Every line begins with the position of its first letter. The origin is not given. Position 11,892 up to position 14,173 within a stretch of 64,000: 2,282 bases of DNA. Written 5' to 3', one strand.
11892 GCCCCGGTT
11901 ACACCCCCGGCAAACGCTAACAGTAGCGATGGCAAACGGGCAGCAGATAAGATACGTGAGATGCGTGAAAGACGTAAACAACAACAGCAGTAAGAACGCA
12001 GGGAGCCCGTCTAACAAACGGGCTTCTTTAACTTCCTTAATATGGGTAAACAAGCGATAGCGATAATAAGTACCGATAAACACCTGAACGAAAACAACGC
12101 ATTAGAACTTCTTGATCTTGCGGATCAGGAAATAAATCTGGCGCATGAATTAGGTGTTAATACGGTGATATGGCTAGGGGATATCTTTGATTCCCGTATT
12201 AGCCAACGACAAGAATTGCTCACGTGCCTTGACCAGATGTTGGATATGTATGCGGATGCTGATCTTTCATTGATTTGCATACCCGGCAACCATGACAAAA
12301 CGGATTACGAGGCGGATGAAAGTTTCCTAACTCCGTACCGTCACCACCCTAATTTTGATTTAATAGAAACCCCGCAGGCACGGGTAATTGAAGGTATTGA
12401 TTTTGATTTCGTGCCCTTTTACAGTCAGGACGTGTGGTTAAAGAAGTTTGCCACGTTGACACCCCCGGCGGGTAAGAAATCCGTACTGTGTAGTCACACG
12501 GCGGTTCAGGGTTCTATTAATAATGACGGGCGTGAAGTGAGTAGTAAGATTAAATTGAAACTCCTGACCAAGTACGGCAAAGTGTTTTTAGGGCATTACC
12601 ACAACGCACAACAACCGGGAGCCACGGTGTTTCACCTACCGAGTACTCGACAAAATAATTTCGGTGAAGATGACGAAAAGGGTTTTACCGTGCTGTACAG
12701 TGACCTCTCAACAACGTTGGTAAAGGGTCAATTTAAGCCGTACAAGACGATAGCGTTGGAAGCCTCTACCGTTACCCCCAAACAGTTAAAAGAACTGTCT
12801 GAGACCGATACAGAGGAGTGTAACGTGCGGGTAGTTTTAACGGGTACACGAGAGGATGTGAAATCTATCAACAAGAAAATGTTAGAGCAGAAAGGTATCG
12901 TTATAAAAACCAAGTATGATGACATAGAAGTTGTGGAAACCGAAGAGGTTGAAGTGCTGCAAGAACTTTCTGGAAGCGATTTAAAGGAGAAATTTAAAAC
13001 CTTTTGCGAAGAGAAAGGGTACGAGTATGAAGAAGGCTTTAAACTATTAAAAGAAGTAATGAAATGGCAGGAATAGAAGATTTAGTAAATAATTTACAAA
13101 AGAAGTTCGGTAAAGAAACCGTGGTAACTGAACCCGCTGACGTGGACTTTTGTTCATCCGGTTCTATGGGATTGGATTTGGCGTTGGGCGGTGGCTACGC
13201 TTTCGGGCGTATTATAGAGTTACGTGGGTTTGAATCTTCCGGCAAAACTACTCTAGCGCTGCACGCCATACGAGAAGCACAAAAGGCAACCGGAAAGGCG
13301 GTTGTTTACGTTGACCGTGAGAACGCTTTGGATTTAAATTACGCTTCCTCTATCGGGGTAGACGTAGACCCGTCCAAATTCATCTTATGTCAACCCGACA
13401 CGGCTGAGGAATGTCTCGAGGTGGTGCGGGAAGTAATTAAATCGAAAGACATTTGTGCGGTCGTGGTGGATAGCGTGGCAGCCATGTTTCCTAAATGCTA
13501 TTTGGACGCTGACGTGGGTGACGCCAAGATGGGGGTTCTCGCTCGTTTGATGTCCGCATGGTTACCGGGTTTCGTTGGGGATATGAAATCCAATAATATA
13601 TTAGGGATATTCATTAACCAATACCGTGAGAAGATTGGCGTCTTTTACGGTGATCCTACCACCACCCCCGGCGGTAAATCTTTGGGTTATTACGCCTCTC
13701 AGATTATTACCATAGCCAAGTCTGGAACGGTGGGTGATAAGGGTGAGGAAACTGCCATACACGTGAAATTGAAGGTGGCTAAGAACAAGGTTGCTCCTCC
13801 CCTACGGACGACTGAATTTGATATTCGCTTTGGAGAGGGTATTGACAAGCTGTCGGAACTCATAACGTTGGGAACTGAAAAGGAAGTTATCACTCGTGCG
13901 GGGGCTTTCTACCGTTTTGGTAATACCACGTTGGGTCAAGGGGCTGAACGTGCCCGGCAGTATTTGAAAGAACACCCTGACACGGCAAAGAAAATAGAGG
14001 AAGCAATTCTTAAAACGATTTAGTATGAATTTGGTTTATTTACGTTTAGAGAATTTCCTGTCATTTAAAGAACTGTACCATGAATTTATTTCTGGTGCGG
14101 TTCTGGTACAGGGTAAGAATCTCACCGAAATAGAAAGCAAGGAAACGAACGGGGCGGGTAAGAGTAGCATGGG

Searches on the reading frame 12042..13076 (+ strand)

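Call 52: search_protein_families(library=phrogs, proteins=[window:12042-13076:+], max_evalue=0.0001)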
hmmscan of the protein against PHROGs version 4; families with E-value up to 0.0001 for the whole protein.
window:12042-13076:+ (344 aa): 2 families
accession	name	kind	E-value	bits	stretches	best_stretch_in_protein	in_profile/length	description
phrog_100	-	DNA, RNA and nucleotide metabolism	8e-40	138.1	1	22-339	51-371/989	SbcD-like subunit of palindrome specific endonuclease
phrog_1649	-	other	2.7e-07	30.5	0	9-94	40-113/308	metallo-phosphoesterase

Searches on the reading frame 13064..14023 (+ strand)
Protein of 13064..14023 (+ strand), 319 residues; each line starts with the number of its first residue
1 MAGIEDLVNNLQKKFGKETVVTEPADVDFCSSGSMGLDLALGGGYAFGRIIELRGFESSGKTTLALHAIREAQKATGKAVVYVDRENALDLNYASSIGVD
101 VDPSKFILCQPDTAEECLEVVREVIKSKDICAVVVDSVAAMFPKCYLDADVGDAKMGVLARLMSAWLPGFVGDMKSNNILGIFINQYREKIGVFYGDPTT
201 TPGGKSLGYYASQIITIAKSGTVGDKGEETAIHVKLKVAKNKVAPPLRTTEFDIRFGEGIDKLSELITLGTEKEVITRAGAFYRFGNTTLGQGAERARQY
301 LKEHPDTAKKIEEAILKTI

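Call 52: search_protein_families(library=phrogs, proteins=[window:13064-14023:+], max_evalue=0.0001)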
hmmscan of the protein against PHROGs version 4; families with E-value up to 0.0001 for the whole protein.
window:13064-14023:+ (319 aa): 3 families
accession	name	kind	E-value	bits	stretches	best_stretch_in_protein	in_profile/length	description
phrog_97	-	other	3.4e-68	232.1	2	6-221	22-255/506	UvsX-like recombinase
phrog_8337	-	DNA, RNA and nucleotide metabolism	2.6e-25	90.4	1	35-243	55-267/273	DNA repair protein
phrog_9666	-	unknown function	4.8e-23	82.3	1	59-268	484-717/779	-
